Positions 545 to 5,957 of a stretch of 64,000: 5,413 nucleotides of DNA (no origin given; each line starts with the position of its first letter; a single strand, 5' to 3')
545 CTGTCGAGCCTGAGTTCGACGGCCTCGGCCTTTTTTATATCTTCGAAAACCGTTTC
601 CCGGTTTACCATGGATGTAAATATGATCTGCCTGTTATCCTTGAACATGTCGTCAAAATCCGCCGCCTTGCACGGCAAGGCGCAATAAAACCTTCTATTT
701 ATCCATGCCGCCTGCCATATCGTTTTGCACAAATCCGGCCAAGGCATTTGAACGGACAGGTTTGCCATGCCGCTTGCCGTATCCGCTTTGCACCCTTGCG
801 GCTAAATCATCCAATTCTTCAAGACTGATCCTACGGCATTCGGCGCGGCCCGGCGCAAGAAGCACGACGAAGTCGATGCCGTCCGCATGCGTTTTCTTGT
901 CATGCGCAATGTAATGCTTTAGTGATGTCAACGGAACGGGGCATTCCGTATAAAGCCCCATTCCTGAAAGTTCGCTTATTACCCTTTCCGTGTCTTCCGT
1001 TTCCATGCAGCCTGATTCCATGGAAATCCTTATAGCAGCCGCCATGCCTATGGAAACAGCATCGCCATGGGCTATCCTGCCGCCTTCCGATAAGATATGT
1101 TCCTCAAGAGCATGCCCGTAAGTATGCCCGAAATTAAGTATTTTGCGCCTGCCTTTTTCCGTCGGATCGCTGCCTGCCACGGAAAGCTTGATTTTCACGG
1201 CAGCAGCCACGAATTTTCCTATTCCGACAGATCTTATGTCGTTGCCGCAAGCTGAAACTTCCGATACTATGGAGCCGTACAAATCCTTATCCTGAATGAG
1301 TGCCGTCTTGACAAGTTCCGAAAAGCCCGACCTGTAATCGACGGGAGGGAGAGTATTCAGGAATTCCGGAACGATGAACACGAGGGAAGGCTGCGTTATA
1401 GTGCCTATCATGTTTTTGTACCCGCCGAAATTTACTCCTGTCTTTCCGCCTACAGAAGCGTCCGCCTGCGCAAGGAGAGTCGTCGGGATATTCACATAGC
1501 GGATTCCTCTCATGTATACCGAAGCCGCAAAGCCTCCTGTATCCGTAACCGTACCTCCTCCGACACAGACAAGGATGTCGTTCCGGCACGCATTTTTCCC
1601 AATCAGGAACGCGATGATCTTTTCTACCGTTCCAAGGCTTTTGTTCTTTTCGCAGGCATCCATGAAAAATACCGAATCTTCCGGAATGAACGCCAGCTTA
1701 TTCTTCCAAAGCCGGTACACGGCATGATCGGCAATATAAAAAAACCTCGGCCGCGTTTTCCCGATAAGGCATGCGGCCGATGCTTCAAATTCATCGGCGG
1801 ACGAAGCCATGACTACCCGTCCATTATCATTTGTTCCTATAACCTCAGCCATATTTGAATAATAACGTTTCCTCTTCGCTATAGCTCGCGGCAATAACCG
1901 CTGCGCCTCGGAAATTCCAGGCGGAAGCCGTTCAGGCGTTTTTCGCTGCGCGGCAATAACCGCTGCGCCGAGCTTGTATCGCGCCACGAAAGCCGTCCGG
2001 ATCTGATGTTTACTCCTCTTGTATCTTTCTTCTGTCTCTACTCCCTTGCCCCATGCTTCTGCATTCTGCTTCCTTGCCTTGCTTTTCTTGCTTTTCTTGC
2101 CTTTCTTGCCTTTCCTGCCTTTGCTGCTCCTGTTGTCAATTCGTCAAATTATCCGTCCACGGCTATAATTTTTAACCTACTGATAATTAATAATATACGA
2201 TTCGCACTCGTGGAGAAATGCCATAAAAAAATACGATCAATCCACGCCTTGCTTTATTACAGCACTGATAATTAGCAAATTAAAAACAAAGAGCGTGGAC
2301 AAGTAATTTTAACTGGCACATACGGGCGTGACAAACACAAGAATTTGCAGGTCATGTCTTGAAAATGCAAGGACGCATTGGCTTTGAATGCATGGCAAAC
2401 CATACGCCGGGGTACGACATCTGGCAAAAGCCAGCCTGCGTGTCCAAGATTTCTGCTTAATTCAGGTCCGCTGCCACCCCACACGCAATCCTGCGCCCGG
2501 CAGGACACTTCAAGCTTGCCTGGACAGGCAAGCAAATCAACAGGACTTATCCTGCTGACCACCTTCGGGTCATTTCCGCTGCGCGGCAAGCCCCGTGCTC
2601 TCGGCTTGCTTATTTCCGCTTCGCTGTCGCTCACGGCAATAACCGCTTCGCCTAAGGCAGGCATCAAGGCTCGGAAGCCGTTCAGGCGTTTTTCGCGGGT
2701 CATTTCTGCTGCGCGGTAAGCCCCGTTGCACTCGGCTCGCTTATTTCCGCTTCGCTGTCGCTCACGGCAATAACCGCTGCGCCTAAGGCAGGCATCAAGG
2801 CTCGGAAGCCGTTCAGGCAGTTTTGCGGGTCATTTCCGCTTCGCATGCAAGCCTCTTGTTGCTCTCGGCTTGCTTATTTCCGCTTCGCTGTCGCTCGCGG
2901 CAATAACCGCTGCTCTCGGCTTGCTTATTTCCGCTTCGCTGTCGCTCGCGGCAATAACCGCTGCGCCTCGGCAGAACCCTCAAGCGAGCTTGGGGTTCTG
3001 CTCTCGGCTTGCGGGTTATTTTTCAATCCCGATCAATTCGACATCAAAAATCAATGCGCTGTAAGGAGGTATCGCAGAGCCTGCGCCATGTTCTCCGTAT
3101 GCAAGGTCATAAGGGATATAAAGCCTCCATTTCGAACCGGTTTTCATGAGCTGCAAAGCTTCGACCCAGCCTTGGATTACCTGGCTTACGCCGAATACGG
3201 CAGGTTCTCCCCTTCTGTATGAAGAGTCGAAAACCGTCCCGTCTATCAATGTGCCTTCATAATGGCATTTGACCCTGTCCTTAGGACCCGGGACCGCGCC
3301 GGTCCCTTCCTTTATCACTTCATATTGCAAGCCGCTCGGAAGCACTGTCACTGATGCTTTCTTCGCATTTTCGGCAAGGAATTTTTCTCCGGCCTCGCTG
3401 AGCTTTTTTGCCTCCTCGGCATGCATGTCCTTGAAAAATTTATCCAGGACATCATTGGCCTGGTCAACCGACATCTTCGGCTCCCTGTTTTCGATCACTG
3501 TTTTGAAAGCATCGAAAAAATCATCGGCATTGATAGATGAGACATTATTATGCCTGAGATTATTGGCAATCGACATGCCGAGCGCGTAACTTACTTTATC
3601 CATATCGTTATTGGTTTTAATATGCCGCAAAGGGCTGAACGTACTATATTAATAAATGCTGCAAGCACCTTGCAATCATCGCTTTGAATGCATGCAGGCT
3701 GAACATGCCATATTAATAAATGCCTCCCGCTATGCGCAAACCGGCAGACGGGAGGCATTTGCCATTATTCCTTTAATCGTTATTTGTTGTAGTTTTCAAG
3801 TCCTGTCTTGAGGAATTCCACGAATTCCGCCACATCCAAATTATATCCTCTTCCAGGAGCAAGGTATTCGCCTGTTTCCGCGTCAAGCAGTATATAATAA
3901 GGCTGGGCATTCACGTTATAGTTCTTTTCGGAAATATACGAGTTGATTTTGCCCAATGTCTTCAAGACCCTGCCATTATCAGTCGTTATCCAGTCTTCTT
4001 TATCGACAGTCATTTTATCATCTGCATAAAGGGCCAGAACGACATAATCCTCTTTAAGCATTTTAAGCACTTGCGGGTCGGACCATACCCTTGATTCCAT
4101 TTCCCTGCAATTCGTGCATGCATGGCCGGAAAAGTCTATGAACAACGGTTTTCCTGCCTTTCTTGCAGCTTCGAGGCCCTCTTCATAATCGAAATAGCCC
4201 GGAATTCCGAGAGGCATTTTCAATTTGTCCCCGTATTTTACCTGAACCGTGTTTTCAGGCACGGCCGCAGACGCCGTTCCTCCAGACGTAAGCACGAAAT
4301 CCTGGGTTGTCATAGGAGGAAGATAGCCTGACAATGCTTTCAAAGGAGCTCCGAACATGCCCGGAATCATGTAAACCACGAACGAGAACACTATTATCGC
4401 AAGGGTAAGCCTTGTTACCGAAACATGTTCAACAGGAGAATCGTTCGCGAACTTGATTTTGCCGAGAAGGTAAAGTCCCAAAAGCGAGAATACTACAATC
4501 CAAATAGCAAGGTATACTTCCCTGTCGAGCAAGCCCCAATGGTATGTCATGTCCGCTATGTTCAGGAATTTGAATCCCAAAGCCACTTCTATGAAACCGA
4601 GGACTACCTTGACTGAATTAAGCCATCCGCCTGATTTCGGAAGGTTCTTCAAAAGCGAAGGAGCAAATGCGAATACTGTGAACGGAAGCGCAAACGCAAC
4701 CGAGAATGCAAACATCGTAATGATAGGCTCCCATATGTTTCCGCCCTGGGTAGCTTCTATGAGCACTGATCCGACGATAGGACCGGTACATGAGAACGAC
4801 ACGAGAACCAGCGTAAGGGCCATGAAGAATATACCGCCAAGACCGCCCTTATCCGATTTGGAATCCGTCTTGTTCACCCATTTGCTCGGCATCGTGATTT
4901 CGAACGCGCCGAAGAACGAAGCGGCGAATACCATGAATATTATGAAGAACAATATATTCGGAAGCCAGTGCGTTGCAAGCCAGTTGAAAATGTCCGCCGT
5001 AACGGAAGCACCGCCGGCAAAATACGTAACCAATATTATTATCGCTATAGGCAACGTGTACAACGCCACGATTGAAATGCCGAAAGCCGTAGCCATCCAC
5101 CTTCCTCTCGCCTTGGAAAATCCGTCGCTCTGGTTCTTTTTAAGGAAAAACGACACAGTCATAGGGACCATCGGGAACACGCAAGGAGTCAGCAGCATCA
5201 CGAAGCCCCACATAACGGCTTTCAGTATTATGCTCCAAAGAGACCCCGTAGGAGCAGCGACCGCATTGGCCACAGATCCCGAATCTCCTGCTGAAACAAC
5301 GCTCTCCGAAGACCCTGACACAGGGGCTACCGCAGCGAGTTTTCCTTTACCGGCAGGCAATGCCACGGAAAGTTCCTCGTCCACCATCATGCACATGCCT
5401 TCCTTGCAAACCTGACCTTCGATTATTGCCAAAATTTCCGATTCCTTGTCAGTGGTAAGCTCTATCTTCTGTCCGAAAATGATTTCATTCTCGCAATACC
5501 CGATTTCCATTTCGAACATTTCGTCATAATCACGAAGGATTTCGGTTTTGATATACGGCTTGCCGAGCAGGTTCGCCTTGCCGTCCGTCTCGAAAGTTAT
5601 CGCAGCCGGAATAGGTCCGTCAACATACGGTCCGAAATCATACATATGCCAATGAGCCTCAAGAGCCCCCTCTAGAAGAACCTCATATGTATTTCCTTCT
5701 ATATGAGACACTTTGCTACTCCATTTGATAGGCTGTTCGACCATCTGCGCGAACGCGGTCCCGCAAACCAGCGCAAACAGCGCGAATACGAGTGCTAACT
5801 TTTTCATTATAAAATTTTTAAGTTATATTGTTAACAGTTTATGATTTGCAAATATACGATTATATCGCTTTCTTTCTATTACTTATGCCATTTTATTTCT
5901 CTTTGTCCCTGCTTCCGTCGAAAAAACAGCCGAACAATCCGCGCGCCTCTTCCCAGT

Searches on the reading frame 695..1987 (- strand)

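Call 32: search_protein_families(library=pfam, proteins=[window:695-1987:-], max_evalue=0.001)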
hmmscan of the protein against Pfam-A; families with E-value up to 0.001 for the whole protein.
window:695-1987:- (430 aa): 3 families
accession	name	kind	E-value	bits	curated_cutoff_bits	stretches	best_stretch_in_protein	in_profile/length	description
PF01761.26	DHQ_synthase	-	4.1e-40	136.4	24.2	1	109-218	4-113/115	3-dehydroquinate synthase N-terminal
PF24621.2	DHQS_C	-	4e-32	111.6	27.6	1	221-366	1-144/144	3-dehydroquinate synthase C-terminal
PF13685.12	Fe-ADH_2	-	3.6e-05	24.2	28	1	81-172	21-109/149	Iron-containing alcohol dehydrogenase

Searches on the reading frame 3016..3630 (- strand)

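Call 32: search_protein_families(library=pfam, proteins=[window:3016-3630:-], max_evalue=0.001)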
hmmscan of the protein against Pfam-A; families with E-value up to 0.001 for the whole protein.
window:3016-3630:- (204 aa): 2 families
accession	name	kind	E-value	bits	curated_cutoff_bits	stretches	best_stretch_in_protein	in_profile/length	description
PF00254.34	FKBP_C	-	8.1e-31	106.6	21.1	1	114-200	5-94/94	FKBP-type peptidyl-prolyl cis-trans isomerase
PF01346.23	FKBP_N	-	3.9e-24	85.8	22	1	11-105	2-97/97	Domain amino terminal to FKBP-type peptidyl-prolyl isomerase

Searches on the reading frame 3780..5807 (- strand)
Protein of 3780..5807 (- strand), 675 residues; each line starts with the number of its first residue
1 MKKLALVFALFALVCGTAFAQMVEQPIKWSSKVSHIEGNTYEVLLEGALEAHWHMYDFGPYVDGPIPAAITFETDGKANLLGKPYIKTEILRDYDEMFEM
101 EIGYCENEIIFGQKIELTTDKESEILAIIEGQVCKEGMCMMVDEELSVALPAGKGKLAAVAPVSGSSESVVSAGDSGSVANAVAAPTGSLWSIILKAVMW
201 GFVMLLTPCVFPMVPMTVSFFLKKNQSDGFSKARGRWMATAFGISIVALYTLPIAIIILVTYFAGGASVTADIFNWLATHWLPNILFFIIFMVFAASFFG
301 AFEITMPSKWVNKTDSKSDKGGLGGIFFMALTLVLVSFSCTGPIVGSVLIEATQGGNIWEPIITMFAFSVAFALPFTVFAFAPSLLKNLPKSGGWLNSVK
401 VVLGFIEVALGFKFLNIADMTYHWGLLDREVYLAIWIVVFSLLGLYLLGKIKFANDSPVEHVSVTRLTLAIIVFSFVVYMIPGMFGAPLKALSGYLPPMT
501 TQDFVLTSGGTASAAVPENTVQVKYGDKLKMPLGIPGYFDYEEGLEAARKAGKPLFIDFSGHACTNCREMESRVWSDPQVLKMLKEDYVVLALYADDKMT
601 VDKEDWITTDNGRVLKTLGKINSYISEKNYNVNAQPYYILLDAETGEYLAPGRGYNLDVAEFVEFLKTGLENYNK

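Call 8: search_protein_families(library=pfam, proteins=[window:3780-5807:-], max_evalue=0.01)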
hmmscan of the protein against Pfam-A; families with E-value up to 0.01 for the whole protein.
window:3780-5807:- (675 aa): 4 families
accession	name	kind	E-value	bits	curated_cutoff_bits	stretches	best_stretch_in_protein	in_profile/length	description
PF02683.22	DsbD_TM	-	1.2e-22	80.7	27.1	1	191-411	2-211/219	Cytochrome C biogenesis protein transmembrane domain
PF13899.12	Thioredoxin_7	-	8.6e-12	45.5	27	1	540-594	5-59/83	Thioredoxin-like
PF13098.12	Thioredoxin_2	-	2.1e-06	28.4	27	1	548-651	1-90/104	Thioredoxin-like domain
PF03190.21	Thioredox_DsbH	-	1.5e-05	25.5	27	1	542-603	27-88/163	Protein of unknown function, DUF255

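Call 71: find_encoding_contigs(protein=window:3780-5807:-, flank=10000, max_places=3)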
Protein window:3780-5807:- (675 aa): 15 contigs read that carry it; 3 places shown.
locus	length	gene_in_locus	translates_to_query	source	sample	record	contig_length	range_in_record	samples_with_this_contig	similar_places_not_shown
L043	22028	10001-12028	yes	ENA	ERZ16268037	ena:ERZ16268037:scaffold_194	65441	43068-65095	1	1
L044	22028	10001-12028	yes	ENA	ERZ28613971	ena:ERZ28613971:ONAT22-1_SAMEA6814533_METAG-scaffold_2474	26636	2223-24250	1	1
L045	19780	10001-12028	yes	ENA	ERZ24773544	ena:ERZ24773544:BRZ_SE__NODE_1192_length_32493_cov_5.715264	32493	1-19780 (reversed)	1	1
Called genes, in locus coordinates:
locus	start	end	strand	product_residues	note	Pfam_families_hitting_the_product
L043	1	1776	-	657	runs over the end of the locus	PF02518:HATPase_c, PF13589:HATPase_c_3, PF01119:DNA_mis_repair, PF08676:MutL_C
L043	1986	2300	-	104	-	-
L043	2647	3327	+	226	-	PF00730:HhH-GPD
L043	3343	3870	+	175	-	PF01035:DNA_binding_1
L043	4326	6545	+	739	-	PF00041:fn3 (faint)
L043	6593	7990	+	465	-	-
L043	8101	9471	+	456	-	-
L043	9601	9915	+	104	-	PF12840:HTH_20, PF01022:HTH_5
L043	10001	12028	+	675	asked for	PF02683:DsbD_TM, PF03190:Thioredox_DsbH (faint), PF13098:Thioredoxin_2, PF13899:Thioredoxin_7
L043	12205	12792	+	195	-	PF01346:FKBP_N, PF00254:FKBP_C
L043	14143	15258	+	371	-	PF13685:Fe-ADH_2 (weak), PF01761:DHQ_synthase, PF24621:DHQS_C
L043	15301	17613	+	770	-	PF01487:DHquinase_I, PF00275:EPSP_synthase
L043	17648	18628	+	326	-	PF01264:Chorismate_synt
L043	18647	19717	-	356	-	PF02606:LpxK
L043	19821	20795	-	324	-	PF01207:Dus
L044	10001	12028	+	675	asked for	PF02683:DsbD_TM, PF03190:Thioredox_DsbH (faint), PF13098:Thioredoxin_2, PF13899:Thioredoxin_7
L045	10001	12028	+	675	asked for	PF02683:DsbD_TM, PF03190:Thioredox_DsbH (faint), PF13098:Thioredoxin_2, PF13899:Thioredoxin_7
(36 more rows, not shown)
